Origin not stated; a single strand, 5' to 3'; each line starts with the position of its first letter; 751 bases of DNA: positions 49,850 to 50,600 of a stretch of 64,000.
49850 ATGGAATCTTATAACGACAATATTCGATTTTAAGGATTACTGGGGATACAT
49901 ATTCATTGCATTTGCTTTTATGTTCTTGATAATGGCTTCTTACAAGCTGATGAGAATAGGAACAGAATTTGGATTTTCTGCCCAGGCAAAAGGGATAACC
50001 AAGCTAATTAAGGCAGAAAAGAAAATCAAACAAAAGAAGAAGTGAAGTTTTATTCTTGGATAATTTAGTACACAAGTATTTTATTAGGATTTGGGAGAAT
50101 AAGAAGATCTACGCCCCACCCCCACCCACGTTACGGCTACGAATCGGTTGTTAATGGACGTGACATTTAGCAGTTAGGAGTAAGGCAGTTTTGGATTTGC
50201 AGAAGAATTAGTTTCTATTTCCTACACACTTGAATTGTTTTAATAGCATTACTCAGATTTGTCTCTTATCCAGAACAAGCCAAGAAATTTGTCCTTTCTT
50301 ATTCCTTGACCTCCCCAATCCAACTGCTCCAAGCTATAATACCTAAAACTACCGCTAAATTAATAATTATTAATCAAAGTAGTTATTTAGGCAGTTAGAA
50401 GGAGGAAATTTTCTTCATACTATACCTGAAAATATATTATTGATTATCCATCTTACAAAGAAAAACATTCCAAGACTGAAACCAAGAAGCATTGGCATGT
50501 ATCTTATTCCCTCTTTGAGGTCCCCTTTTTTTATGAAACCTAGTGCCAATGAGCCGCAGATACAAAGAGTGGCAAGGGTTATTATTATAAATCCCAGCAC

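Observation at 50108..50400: ~300-bp intergenic repeat family marking the boundaries of the surface, pilus and KaiC modules (4 loci)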

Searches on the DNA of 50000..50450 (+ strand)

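Call 15: search_rna_families(source=window, start=50000, end=50450, threshold=evalue, max_evalue=10)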
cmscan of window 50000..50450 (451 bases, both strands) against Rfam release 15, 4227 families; matches with E-value up to 10: 2.
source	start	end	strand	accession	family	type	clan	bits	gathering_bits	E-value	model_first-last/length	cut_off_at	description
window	50331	50400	-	RF00726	mir-87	Gene; miRNA;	-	16.5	49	0.8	1-79/79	no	mir-87 microRNA precursor family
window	50301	50408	+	RF02991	GP20-a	Cis-reg;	-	14.9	47.2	6.9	1-97/97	no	GP20-a RNA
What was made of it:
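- On Structured ncRNA (any Rfam family or a new one): Only noise was found at E<=10 in locus c (call 15).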

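Call 53: search_dna_similar(query=window:50046-50414:+, collection=phages, mode=distant, max_evalue=0.01)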
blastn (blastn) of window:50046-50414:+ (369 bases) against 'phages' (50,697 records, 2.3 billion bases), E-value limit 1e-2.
No match.

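Call 54: search_dna_similar(query=window:50046-50414:+, collection=plasmids, mode=distant, max_evalue=0.01)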
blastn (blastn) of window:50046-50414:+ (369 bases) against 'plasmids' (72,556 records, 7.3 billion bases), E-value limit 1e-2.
No match.
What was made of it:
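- Tried and rejected: BLAST against phages and plasmids found nothing (calls 53, 54).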
